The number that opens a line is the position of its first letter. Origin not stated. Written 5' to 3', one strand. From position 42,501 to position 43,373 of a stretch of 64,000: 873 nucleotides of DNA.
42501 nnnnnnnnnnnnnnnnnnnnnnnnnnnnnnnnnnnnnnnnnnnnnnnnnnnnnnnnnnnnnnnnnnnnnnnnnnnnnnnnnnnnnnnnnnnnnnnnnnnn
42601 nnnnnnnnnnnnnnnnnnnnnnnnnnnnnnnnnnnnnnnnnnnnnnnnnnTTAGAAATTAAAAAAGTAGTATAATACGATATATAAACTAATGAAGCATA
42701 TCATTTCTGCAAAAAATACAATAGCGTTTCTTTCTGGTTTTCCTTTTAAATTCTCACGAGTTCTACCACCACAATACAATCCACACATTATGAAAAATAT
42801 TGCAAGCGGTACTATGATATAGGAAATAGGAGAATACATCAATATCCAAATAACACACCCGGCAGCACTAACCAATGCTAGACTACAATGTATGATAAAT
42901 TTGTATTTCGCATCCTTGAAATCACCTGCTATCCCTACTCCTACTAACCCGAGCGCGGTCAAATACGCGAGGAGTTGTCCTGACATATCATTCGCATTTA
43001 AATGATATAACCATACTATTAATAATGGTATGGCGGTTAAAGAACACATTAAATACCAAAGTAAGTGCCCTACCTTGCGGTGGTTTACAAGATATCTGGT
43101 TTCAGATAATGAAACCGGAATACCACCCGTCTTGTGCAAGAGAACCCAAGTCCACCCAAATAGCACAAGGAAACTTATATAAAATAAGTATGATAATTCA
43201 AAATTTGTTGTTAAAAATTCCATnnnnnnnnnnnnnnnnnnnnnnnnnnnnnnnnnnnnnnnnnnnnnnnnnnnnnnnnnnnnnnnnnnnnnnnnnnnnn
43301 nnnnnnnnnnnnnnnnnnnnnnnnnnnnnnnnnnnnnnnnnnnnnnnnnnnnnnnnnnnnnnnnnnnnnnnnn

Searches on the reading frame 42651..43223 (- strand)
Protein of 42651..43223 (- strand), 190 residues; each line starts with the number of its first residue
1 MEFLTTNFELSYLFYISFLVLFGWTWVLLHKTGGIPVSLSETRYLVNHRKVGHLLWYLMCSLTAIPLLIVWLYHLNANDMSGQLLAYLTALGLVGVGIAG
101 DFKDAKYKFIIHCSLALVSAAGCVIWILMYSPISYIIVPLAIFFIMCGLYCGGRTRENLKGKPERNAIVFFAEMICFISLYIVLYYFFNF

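Call 14: search_protein_families(library=phrogs, proteins=[window:42651-43223:-], max_evalue=0.001)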
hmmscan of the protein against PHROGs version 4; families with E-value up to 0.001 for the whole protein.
window:42651-43223:- (190 aa): 0 families

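Call 57: find_encoding_contigs(protein=window:42651-43223:-, flank=10000)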
Protein window:42651-43223:- (190 aa): 9 contigs read that carry it; 6 places shown.
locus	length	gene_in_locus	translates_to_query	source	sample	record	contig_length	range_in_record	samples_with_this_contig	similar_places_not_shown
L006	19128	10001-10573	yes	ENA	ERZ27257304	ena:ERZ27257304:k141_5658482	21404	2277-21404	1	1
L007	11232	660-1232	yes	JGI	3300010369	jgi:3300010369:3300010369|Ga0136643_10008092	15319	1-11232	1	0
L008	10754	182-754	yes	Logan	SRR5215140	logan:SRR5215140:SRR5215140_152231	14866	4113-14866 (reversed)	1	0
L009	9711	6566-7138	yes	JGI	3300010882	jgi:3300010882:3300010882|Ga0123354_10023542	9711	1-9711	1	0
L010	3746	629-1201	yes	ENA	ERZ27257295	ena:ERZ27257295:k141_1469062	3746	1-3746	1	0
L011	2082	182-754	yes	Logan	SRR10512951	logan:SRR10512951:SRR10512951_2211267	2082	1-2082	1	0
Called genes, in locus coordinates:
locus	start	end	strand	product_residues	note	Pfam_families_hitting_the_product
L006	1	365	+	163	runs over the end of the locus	-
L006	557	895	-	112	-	-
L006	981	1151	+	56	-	-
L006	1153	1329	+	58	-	-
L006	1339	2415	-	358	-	PF00534:Glycos_transf_1, PF13692:Glyco_trans_1_4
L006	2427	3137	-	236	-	-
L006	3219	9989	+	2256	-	-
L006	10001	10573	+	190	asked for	-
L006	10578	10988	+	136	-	-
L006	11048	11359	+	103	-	-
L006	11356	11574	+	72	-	-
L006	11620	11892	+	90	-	-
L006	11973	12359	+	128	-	-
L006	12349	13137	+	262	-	PF01555:N6_N4_Mtase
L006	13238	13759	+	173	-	-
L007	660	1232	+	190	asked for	-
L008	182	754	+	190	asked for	-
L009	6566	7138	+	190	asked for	-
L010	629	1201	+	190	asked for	-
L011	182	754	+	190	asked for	-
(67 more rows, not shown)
